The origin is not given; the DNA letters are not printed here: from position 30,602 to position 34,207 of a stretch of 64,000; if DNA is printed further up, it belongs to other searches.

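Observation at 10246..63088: Recurrent GAAAC/GTTTC half-site element in at least seven intergenic regions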

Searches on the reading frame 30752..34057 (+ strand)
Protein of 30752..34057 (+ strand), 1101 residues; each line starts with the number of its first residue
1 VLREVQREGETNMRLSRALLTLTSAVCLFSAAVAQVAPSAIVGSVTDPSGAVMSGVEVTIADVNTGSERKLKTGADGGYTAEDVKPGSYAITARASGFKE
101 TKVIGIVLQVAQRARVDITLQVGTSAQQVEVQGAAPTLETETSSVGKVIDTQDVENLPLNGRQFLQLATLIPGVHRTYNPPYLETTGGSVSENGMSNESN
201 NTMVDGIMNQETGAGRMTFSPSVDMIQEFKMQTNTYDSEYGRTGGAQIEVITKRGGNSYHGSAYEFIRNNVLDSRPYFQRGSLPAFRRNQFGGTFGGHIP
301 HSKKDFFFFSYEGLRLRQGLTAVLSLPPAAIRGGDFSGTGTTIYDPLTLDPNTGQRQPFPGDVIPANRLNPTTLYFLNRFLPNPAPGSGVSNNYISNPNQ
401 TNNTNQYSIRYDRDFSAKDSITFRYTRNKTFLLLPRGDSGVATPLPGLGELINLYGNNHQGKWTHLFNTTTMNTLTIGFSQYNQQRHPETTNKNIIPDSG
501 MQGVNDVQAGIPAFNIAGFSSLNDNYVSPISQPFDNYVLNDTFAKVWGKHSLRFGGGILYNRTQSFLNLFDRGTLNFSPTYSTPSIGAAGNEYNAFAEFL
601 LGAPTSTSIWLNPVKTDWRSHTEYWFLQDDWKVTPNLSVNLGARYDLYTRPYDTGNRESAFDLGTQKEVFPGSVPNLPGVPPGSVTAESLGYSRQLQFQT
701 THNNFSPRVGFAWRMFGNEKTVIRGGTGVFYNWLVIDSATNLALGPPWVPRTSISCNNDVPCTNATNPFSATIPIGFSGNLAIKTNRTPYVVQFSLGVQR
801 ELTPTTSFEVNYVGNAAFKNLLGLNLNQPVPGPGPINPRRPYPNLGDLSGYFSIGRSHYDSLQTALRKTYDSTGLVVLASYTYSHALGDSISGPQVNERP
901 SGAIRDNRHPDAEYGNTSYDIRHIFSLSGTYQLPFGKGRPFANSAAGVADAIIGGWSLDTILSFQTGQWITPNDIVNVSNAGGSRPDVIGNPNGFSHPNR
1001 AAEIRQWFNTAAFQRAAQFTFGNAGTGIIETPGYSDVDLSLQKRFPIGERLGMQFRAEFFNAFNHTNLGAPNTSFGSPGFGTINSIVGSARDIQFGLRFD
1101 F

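Call 8: search_protein_families(library=pfam, proteins=[window:30752-34057:+])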
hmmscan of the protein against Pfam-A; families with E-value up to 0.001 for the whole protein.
window:30752-34057:+ (1101 aa): 3 families
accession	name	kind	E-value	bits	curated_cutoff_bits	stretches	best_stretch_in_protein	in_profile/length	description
PF25183.1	OMP_b-brl_4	-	1.3e-230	768.6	30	1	251-1094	1-838/838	Outer membrane beta barrel domain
PF13620.12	CarboxypepD_reg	-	5.6e-19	68.7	32.3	1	41-121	2-82/82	Carboxypeptidase regulatory-like domain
PF00593.30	TonB_dep_Rec_b-barrel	-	6.2e-05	23.5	27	1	549-1060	92-434/436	TonB dependent receptor-like, beta-barrel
